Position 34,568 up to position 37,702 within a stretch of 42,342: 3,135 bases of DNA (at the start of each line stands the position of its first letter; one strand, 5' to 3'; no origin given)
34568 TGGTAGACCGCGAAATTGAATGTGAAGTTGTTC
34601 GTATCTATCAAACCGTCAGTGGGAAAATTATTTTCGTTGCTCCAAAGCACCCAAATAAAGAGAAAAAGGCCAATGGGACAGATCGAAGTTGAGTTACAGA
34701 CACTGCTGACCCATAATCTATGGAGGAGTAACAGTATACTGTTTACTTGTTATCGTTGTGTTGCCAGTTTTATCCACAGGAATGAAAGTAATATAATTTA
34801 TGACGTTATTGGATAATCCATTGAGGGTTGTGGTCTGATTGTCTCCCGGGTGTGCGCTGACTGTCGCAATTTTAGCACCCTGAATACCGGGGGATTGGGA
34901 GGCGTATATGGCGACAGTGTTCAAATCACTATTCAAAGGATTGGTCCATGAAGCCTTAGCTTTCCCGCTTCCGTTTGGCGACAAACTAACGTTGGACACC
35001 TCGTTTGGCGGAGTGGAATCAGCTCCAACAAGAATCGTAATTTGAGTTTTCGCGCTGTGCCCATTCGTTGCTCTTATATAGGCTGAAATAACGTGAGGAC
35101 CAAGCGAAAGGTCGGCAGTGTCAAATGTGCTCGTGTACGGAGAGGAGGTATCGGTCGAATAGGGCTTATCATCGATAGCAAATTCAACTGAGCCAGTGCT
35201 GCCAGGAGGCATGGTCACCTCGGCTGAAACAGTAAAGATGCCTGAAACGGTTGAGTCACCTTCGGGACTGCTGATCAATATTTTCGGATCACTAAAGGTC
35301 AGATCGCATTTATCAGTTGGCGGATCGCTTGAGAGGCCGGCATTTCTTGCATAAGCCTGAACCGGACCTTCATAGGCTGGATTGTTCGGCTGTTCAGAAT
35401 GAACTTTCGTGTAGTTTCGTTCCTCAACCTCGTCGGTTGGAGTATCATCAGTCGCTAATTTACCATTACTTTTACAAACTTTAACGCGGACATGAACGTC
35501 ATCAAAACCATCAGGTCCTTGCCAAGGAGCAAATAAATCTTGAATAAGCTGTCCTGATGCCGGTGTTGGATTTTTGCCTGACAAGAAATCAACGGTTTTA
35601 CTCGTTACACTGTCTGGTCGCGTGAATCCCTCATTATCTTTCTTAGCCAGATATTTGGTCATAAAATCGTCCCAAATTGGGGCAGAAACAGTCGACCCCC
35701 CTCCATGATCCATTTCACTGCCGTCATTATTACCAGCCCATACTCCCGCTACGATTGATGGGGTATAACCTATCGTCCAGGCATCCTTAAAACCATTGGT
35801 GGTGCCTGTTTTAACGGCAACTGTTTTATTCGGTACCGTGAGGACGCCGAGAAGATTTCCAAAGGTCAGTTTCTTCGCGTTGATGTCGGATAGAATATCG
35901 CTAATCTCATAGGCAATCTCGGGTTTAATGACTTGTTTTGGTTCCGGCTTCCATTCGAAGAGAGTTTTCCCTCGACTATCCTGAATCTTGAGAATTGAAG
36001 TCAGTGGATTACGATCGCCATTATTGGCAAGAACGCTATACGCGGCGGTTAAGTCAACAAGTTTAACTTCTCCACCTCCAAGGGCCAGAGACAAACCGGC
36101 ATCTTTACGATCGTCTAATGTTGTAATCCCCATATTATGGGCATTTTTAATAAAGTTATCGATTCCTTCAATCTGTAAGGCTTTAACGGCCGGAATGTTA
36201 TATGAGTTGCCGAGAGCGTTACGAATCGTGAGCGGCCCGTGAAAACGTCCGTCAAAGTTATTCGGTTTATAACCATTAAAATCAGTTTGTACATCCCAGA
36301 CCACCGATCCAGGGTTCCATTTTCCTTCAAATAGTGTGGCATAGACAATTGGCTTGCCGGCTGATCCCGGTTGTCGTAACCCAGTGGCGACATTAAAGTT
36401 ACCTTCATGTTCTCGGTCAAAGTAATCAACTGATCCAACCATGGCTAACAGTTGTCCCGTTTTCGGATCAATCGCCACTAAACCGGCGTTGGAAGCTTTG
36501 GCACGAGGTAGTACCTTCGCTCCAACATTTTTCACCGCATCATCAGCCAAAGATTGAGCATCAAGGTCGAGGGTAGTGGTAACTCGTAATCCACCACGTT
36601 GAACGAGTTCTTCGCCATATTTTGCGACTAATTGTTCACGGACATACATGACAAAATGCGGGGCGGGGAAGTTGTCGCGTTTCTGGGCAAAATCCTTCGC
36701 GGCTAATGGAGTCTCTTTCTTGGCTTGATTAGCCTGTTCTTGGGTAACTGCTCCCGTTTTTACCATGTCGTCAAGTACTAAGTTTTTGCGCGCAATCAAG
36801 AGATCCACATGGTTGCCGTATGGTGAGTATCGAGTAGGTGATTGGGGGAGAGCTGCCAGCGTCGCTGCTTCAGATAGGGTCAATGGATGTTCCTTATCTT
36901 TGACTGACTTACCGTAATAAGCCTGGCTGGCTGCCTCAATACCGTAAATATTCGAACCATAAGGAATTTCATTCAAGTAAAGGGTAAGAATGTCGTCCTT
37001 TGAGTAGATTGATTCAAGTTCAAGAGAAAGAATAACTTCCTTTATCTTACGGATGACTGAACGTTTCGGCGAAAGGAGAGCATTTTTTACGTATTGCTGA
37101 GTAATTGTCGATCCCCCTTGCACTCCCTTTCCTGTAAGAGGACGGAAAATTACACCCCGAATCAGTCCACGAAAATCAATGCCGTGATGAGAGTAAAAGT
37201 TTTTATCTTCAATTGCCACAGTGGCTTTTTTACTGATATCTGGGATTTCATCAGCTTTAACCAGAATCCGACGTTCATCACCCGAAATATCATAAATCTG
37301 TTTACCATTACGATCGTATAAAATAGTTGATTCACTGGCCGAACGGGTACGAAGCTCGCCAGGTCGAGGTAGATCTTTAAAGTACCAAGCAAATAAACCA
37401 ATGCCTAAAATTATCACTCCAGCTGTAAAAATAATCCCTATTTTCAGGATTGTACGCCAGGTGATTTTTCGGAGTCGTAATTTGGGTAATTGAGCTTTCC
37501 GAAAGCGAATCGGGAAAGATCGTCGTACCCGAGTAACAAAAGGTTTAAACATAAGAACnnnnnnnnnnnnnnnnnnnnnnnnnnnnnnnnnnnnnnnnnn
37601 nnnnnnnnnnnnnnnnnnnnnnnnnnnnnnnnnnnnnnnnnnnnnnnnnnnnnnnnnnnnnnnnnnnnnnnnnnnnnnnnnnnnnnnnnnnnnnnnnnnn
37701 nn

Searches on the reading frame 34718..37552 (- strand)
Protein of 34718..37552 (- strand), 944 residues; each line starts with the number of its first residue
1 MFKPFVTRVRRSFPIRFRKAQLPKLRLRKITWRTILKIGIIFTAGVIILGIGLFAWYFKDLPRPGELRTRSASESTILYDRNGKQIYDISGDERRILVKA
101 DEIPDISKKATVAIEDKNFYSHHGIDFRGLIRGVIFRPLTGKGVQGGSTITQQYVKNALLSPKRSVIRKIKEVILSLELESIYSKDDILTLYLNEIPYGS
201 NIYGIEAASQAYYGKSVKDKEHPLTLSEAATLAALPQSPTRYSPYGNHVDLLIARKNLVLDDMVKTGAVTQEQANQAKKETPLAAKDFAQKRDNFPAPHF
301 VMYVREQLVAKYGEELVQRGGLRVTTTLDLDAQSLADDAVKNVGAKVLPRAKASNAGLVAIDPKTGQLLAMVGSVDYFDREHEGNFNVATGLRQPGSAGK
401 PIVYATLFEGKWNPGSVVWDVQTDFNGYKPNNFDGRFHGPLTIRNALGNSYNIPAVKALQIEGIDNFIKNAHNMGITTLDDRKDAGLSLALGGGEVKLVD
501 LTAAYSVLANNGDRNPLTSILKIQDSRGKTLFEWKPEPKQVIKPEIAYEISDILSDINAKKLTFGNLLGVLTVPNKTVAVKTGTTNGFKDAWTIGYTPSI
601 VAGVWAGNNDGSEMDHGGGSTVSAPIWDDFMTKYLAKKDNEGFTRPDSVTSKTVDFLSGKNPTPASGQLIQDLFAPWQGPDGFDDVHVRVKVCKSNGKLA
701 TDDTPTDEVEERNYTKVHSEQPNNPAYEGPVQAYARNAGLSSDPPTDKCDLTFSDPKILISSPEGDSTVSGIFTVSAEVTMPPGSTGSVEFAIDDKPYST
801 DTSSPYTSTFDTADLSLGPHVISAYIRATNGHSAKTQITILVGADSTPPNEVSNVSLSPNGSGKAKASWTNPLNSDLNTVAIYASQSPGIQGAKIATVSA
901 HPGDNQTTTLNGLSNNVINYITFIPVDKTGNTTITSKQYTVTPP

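Call 10: find_homologous_proteins(query=window:34718-37552:-, max_evalue=1e-30)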
Query window:34718-37552:- (944 aa): 8000 proteins with E <= 1e-30 among 8000 candidates; the best 120 are listed.
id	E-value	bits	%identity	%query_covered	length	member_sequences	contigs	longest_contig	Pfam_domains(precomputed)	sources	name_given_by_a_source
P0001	0.0e+0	2143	100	100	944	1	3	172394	PF17957.8,PF00912.29,PF00905.28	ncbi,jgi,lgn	jgi:1A family penicillin-binding protein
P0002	0.0e+0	1557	71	100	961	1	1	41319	PF17957.8,PF00912.29,PF00905.28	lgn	-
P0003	0.0e+0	1422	68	98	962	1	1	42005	PF17957.8,PF00912.29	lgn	-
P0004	0.0e+0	1407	66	98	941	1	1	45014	PF17957.8,PF00912.29,PF00905.28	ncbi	-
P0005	0.0e+0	1402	68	96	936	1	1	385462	PF17957.8,PF00912.29,PF00905.28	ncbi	-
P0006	0.0e+0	1388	66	98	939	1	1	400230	PF17957.8,PF00912.29,PF00905.28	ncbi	-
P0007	0.0e+0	1382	66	100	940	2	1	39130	PF17957.8,PF00912.29,PF00905.28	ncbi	-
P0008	0.0e+0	1372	65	100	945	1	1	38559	PF17957.8,PF00912.29,PF00905.28,PF00041.28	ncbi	-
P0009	0.0e+0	1371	65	99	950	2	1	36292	PF17957.8,PF00912.29,PF00905.28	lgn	-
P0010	0.0e+0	1369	64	98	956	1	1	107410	PF17957.8,PF00912.29,PF00905.28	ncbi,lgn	-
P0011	0.0e+0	1368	66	97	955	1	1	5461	PF17957.8,PF00912.29,PF00905.28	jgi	jgi:penicillin-binding protein 1C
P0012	0.0e+0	1363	66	98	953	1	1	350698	PF17957.8,PF00912.29,PF00905.28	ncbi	-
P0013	0.0e+0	1359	64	100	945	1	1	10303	PF17957.8,PF00912.29,PF00905.28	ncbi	ncbi:MAG TPA: PBP1A family penicillin-binding protein [Patescibacteria group bacterium]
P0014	0.0e+0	1357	65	100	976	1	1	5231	PF17957.8,PF00912.29,PF00905.28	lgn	-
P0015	0.0e+0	1341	64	99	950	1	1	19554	PF17957.8,PF00912.29,PF00905.28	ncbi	-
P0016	0.0e+0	1321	64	97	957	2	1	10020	PF17957.8,PF00912.29,PF00905.28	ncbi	-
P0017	0.0e+0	1319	64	98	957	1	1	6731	PF17957.8,PF00912.29,PF00905.28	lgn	-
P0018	0.0e+0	1299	62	99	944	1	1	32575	PF00912.29,PF00905.28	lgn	-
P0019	0.0e+0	1287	63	97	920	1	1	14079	PF17957.8,PF00912.29,PF00905.28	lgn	-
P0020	0.0e+0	1286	61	99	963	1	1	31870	PF17957.8,PF00912.29,PF00905.28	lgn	-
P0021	0.0e+0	1274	61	99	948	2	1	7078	PF17957.8,PF00912.29,PF00905.28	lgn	-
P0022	0.0e+0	1272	60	100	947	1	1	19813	PF17957.8,PF00912.29,PF00905.28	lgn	-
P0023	0.0e+0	1134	55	98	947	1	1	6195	PF17957.8,PF16323.12,PF00912.29,PF00905.28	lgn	-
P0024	0.0e+0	1118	54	100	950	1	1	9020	PF17957.8,PF16323.12,PF00912.29,PF00041.28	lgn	-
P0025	1.2e-293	995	51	99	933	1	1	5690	PF17957.8,PF00912.29,PF00905.28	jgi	-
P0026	1.8e-289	981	50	99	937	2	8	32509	PF17957.8,PF00912.29,PF00905.28,PF00041.28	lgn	-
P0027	6.0e-287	973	52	96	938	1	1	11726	PF17957.8,PF00912.29,PF00905.28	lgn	-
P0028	7.1e-287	973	50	99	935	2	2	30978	PF17957.8,PF00912.29,PF00905.28,PF19077.7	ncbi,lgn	-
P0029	1.6e-283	961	51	99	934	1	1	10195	PF17957.8,PF00912.29,PF00905.28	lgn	-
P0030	1.9e-282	958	50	99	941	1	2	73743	PF17957.8,PF00912.29,PF00905.28,PF00041.28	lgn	-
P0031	9.5e-280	949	50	98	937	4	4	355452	PF17957.8,PF00912.29,PF00905.28,PF00041.28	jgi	jgi:1A family penicillin-binding protein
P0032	1.2e-278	945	49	99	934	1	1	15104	PF17957.8,PF00912.29,PF00905.28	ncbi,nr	ncbi:MAG: PBP1A family penicillin-binding protein [Patescibacteria group bacterium]|nr:PBP1A family 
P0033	8.5e-278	943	50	99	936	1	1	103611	PF17957.8,PF00912.29,PF00905.28,PF00041.28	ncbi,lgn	-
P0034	3.5e-276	937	48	99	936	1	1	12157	PF17957.8,PF00912.29,PF00905.28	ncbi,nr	ncbi:PBP1A family penicillin-binding protein [Candidatus Berkelbacteria bacterium]|nr:PBP1A family p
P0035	5.3e-276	937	49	100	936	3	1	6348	PF17957.8,PF00912.29,PF00905.28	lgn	-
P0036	2.2e-275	935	49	97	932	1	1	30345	PF17957.8,PF00912.29,PF00905.28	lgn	-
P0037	8.0e-275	933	49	99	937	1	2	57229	PF17957.8,PF00912.29,PF00905.28,PF00041.28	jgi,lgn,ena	-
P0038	9.1e-275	932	48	96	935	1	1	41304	PF17957.8,PF00912.29,PF00905.28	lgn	-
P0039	2.0e-274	931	49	96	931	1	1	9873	PF17957.8,PF00912.29,PF00905.28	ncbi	-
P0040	2.1e-274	931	50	96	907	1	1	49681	PF17957.8,PF00912.29,PF00905.28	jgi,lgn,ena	-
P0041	2.7e-274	931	49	99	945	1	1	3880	PF17957.8,PF00912.29,PF00905.28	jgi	jgi:penicillin-binding protein 1C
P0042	2.7e-274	931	49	99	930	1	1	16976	PF17957.8,PF16323.12,PF00912.29,PF00905.28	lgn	-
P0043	3.8e-274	930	48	99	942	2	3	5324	PF17957.8,PF00912.29,PF00905.28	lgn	-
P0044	3.9e-274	930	49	94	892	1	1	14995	PF17957.8,PF00912.29,PF00905.28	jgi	jgi:1A family penicillin-binding protein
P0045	4.1e-274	930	51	97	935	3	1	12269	PF17957.8,PF00912.29,PF00905.28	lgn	-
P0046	2.9e-273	928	50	97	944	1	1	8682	PF17957.8,PF00912.29,PF00905.28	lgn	-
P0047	1.4e-272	925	49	100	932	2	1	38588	PF17957.8,PF00912.29,PF00905.28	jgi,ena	-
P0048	1.8e-272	925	48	99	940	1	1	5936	PF17957.8,PF16323.12,PF00912.29,PF00905.28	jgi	-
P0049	3.5e-272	924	50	97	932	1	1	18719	PF17957.8,PF16323.12,PF00912.29,PF00905.28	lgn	-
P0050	8.4e-272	923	50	98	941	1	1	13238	PF17957.8,PF00912.29,PF00905.28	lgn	-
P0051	1.6e-270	918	49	99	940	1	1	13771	PF17957.8,PF16323.12,PF00912.29,PF00905.28,PF00041.28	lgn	-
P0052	3.9e-270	917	50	95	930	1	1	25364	PF17957.8,PF00912.29,PF00905.28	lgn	-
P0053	1.4e-268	912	50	94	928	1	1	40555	PF17957.8,PF00912.29,PF00905.28,PF00041.28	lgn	-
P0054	1.9e-268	912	48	99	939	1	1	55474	PF17957.8,PF00912.29,PF00905.28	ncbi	-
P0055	2.1e-268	911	48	100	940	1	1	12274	PF17957.8,PF16323.12,PF00912.29,PF00905.28,PF00041.28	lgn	-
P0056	4.7e-268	910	49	100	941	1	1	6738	PF17957.8,PF00912.29,PF00905.28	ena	-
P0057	5.0e-268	910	49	94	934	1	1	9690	PF17957.8,PF00912.29,PF00905.28,PF00041.28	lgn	-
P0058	6.6e-268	910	48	99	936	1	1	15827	PF17957.8,PF00912.29,PF00905.28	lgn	-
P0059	8.4e-268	909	48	94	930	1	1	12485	PF17957.8,PF00912.29,PF00905.28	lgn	-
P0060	8.9e-268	909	48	97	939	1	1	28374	PF17957.8,PF00912.29,PF00905.28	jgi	-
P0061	3.2e-267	908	49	100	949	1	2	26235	PF17957.8,PF00912.29,PF00905.28,PF00041.28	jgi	-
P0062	3.6e-267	907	47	99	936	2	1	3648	PF17957.8,PF00912.29,PF00905.28,PF00041.28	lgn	-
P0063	4.6e-267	907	49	96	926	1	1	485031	PF17957.8,PF00912.29,PF00905.28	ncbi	-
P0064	4.7e-267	907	48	96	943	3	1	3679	PF17957.8,PF00912.29,PF00905.28,PF19077.7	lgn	-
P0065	5.5e-267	907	48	98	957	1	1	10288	PF17957.8,PF00912.29,PF00905.28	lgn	-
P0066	9.1e-267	906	49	96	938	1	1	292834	PF17957.8,PF00912.29,PF00905.28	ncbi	-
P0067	1.0e-266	906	47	99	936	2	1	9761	PF17957.8,PF00912.29,PF00905.28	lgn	-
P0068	1.3e-266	905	47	99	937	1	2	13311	PF17957.8,PF00912.29,PF00905.28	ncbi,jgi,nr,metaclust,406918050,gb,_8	ncbi:MAG: hypothetical protein ACD_58C00118G0008 [uncultured bacterium]|nr:MAG: hypothetical protein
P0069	1.4e-266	905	49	99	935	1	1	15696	PF17957.8,PF00912.29,PF00905.28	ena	-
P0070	1.9e-266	905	49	92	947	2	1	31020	PF17957.8,PF00912.29,PF00905.28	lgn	-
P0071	4.3e-266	904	49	100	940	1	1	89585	PF17957.8,PF00912.29,PF00905.28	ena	-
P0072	6.9e-266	903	50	94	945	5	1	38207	PF17957.8,PF00912.29,PF00905.28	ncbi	-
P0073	1.8e-265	902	49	93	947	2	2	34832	PF17957.8,PF00912.29,PF00905.28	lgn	-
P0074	1.9e-265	902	48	99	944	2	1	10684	PF17957.8,PF00912.29,PF00905.28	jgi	-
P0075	1.9e-265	902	47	100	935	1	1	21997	PF17957.8,PF00912.29,PF00905.28,PF00041.28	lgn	-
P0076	2.1e-265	901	49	98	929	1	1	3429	PF17957.8,PF00912.29,PF00905.28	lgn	-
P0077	2.2e-265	901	47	99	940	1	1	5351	PF17957.8,PF00912.29,PF00905.28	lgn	-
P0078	2.2e-265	901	48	97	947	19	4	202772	PF17957.8,PF00912.29,PF00905.28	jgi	jgi:1A family penicillin-binding protein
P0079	2.7e-265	901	47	99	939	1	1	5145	PF17957.8,PF00912.29,PF00905.28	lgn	-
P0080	4.2e-265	901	48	99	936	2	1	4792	PF17957.8,PF00912.29,PF00905.28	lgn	-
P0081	4.6e-265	900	49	100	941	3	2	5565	PF17957.8,PF00912.29,PF00905.28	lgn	-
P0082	9.1e-265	899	47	99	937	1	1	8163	PF17957.8,PF00912.29,PF00905.28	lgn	-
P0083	9.7e-265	899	48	99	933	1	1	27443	PF17957.8,PF00912.29,PF00905.28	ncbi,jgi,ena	ncbi:MAG: PBP1A family penicillin-binding protein [Patescibacteria group bacterium]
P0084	1.0e-264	899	48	96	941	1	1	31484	PF17957.8,PF00912.29,PF00905.28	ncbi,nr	ncbi:PBP1A family penicillin-binding protein [Candidatus Berkelbacteria bacterium]|nr:PBP1A family p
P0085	1.0e-264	899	49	97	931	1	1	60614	PF17957.8,PF00912.29,PF00905.28,PF00041.28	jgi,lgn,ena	-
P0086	2.0e-264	898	49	99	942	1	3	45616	PF17957.8,PF00912.29,PF00905.28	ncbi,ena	ncbi:MAG: transglycosylase domain-containing protein [Patescibacteria group bacterium]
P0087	2.1e-264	898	48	94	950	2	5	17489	PF17957.8,PF16323.12,PF00912.29,PF00905.28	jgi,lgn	-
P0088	2.4e-264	898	48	99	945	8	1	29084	PF17957.8,PF00912.29,PF00905.28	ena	-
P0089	2.7e-264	898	48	95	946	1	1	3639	PF17957.8,PF00912.29,PF00905.28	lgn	-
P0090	3.7e-264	897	49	92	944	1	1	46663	PF17957.8,PF00912.29,PF00905.28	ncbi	-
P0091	4.1e-264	897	48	96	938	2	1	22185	PF17957.8,PF00912.29,PF00905.28,PF00041.28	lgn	-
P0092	4.4e-264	897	48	100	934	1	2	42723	PF17957.8,PF00912.29,PF00905.28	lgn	-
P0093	5.9e-264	897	47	99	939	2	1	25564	PF17957.8,PF00912.29,PF00905.28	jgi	-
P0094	1.3e-263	896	48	99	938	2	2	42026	PF17957.8,PF00912.29,PF00905.28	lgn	-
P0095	1.7e-263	895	48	99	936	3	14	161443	PF17957.8,PF00912.29,PF00905.28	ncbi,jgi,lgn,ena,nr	ncbi:MAG TPA: PBP1A family penicillin-binding protein [Patescibacteria group bacterium]|nr:PBP1A fam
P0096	2.4e-263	895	49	91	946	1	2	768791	PF22352.3,PF17957.8,PF00912.29,PF00905.28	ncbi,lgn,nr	ncbi:MAG: PBP1A family penicillin-binding protein [Candidatus Berkelbacteria bacterium]|nr:MAG: PBP1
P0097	2.5e-263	895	48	98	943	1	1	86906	PF17957.8,PF00912.29,PF00905.28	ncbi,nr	ncbi:transglycosylase domain-containing protein [Candidatus Berkelbacteria bacterium]|nr:transglycos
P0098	6.0e-263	893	48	97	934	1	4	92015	PF17957.8,PF00912.29,PF00905.28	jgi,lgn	-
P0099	7.8e-263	893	48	98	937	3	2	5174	PF17957.8,PF00912.29,PF00905.28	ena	-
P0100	1.0e-262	893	48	98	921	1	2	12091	PF17957.8,PF00912.29,PF00905.28,PF00041.28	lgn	-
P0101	1.4e-262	892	48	97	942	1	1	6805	PF17957.8,PF00912.29,PF00905.28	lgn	-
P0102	1.5e-262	892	47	99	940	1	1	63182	PF17957.8,PF00912.29,PF00905.28,PF00041.28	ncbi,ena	-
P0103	1.7e-262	892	47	97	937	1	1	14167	PF17957.8,PF00912.29,PF00905.28,PF00041.28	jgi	-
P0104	2.5e-262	891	49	99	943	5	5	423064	PF17957.8,PF00912.29,PF00905.28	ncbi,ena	ncbi:MAG: PBP1A family penicillin-binding protein [Patescibacteria group bacterium]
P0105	2.8e-262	891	49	99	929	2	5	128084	PF17957.8,PF00912.29,PF00905.28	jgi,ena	-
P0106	3.5e-262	891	48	95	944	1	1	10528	PF17957.8,PF00912.29,PF00905.28,PF19077.7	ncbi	-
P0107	4.6e-262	890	48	100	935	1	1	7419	PF17957.8,PF00912.29,PF00905.28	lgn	-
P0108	5.1e-262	890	48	98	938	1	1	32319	PF17957.8,PF00912.29,PF00905.28,PF00041.28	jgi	jgi:1A family penicillin-binding protein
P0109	8.2e-262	890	48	94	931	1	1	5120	PF17957.8,PF00912.29,PF00905.28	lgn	-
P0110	9.2e-262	889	47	97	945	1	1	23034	PF17957.8,PF00912.29,PF00905.28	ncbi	-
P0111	2.7e-261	888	48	97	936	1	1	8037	PF17957.8,PF00912.29,PF00905.28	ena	-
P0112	3.4e-261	888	47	98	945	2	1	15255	PF17957.8,PF00912.29,PF00905.28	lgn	-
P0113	3.5e-261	888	49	97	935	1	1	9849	PF17957.8,PF00912.29,PF00905.28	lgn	-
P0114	3.6e-261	887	49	98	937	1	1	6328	PF17957.8,PF00912.29,PF00905.28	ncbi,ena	ncbi:MAG: penicillin-binding protein [Patescibacteria group bacterium]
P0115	3.7e-261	887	48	99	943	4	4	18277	PF17957.8,PF00912.29,PF00905.28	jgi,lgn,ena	-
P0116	4.2e-261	887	51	90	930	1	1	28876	PF17957.8,PF18370.8,PF00912.29,PF00905.28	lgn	-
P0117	4.6e-261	887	46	98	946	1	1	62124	PF17957.8,PF00912.29,PF00905.28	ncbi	-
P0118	6.8e-261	887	49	95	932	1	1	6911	PF17957.8,PF00912.29,PF00905.28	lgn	-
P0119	8.2e-261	886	48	96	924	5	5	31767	PF17957.8,PF00912.29,PF00905.28,PF16656.12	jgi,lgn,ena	-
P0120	1.1e-260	886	49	91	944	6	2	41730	PF17957.8,PF00912.29,PF00905.28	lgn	-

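Call 14: find_encoding_contigs(protein=P0002, flank=4000, max_places=2)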
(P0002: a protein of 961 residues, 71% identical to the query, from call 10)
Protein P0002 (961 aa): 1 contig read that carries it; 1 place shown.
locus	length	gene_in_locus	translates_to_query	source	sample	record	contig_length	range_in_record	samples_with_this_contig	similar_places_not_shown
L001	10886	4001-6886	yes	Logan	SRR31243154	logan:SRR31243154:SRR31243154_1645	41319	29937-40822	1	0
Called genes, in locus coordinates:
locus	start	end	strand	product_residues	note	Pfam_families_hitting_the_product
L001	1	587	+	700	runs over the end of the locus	-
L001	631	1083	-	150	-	-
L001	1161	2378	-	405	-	PF00750:tRNA-synt_1d (weak), PF05746:DALR_1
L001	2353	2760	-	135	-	PF03485:Arg_tRNA_synt_N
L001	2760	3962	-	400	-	PF00579:tRNA-synt_1b, PF01479:S4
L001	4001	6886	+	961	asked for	PF00912:Transgly, PF00905:Transpeptidase, PF17957:Big_7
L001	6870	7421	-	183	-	PF01928:CYTH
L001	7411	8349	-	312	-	PF01850:PIN (weak)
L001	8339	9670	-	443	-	PF18073:Zn_ribbon_LapB, PF03796:DnaB_C (weak), PF06745:ATPase (weak), PF13481:AAA_25, PF23442:DUF7125, PF13401:AAA_22 (weak)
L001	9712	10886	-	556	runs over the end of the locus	?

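Call 15: find_encoding_contigs(protein=P0005, flank=4000, max_places=2)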
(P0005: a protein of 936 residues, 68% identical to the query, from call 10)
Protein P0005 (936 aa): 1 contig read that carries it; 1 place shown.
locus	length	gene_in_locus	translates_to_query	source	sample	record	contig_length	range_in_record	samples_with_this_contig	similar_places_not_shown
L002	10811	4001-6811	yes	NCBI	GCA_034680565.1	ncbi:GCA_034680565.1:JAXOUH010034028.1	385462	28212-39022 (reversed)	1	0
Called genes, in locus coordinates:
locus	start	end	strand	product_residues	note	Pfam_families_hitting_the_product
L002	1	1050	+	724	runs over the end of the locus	-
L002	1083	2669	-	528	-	PF03485:Arg_tRNA_synt_N (weak), PF00750:tRNA-synt_1d, PF09334:tRNA-synt_1g (faint), PF05746:DALR_1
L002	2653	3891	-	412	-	PF00579:tRNA-synt_1b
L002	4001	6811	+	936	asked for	PF00912:Transgly, PF00905:Transpeptidase, PF17957:Big_7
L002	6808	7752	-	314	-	-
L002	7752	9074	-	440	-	PF18073:Zn_ribbon_LapB, PF03796:DnaB_C (weak), PF06745:ATPase, PF13481:AAA_25, PF23442:DUF7125, PF13401:AAA_22 (weak)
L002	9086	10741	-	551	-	PF01368:DHH, PF02272:DHHA1, PF17768:RecJ_OB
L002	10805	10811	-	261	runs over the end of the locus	PF03799:FtsQ_DivIB_C (faint), PF08478:POTRA_1 (faint)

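Call 16: find_encoding_contigs(protein=P0006, flank=4000, max_places=2)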
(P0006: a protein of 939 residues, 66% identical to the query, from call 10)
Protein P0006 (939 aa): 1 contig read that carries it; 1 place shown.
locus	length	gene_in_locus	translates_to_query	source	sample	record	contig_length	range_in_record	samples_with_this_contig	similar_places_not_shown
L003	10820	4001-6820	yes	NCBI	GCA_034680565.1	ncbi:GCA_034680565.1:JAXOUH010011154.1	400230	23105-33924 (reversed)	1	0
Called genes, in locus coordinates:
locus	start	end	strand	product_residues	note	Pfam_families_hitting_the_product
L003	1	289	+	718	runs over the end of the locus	-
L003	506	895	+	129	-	-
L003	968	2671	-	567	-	PF03485:Arg_tRNA_synt_N, PF00750:tRNA-synt_1d, PF05746:DALR_1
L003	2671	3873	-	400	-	PF00579:tRNA-synt_1b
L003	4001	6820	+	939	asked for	PF00912:Transgly, PF00905:Transpeptidase, PF17957:Big_7 (weak)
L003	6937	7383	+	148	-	-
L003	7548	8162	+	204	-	-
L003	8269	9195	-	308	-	PF01850:PIN (weak)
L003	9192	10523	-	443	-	PF18073:Zn_ribbon_LapB, PF13481:AAA_25, PF03796:DnaB_C (weak), PF06745:ATPase, PF23442:DUF7125 (faint), PF13401:AAA_22 (faint)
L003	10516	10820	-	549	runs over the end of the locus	PF01368:DHH, PF02272:DHHA1, PF17768:RecJ_OB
